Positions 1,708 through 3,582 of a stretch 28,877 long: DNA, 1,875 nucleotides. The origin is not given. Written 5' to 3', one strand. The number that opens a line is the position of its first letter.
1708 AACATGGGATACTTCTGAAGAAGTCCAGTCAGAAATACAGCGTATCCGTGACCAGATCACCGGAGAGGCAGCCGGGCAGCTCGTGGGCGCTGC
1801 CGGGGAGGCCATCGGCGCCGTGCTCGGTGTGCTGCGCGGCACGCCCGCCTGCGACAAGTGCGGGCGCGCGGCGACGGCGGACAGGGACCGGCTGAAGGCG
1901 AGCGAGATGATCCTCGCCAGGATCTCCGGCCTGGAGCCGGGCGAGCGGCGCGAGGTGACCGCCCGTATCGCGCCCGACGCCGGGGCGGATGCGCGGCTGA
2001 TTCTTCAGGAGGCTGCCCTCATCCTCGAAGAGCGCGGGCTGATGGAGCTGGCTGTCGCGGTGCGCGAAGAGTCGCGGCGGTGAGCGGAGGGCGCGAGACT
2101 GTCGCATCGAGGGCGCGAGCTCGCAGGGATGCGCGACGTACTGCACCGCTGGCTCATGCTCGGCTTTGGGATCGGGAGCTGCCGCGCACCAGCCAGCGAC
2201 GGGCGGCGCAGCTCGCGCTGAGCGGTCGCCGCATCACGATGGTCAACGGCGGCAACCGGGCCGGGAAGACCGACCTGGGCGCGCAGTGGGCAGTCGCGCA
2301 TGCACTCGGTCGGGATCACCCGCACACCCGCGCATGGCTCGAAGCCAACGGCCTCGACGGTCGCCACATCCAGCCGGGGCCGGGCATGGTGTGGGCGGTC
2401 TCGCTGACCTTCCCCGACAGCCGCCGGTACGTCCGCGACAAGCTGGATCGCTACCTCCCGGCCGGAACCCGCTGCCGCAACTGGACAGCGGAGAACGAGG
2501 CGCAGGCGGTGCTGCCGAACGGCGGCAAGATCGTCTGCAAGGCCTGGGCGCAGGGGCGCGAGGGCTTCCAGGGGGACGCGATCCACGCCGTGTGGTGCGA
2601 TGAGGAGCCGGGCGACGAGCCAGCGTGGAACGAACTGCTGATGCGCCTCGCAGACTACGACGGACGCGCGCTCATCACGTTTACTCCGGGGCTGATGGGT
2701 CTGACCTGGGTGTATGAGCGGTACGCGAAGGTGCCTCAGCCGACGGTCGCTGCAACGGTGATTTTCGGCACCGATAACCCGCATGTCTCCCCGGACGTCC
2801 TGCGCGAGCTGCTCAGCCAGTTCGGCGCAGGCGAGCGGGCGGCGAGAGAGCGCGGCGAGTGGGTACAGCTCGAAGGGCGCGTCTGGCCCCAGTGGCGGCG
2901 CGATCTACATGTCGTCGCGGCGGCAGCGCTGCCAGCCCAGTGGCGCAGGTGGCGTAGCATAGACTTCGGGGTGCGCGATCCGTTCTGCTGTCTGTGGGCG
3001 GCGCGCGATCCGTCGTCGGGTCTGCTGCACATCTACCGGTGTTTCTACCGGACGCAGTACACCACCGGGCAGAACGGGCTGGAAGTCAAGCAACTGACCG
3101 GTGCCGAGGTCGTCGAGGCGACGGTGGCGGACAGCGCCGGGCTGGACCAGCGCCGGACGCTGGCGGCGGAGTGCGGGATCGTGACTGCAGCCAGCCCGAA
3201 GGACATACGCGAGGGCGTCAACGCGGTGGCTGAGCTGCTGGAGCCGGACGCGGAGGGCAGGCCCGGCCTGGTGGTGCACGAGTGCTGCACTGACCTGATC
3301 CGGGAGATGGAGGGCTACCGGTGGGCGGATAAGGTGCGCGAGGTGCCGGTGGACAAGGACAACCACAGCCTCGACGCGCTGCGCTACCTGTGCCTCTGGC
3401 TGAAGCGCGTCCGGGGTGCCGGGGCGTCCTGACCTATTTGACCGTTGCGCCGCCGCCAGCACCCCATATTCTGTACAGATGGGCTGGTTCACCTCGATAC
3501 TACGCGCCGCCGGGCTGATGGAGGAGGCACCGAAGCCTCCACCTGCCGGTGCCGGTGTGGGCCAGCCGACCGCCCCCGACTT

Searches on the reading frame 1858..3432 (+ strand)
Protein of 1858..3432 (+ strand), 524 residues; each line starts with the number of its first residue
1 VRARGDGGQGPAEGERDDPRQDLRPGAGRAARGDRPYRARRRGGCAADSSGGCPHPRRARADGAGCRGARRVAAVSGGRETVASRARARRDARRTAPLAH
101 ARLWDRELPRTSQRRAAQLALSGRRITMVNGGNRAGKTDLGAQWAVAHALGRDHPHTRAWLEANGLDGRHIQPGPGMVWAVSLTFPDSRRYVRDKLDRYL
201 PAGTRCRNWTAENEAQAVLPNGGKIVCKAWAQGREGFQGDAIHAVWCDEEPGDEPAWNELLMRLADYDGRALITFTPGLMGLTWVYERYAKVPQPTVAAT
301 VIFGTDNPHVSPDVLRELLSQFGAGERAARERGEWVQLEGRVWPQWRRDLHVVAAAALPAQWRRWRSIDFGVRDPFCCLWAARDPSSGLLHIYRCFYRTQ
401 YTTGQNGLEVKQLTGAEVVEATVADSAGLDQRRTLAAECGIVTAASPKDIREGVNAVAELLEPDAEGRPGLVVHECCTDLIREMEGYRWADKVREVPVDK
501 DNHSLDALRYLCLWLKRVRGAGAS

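Call 65: search_protein_families(library=phrogs, proteins=[window:1858-3432:+], max_evalue=0.00001)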
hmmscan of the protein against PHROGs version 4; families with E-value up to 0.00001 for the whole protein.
window:1858-3432:+ (524 aa): 5 families
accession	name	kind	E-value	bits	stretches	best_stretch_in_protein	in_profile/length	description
phrog_2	-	head and packaging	4.1e-29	102.9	1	108-519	265-596/807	terminase large subunit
phrog_5653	-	head and packaging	4.8e-18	66.6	1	333-512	1-177/199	terminase large subunit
phrog_10250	-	head and packaging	3.3e-11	44.3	1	331-511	14-211/228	terminase large subunit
phrog_6672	-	head and packaging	1.9e-07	31.7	1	471-511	80-125/145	terminase large subunit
phrog_31467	-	unknown function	2.9e-07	31.2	1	224-310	168-253/261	-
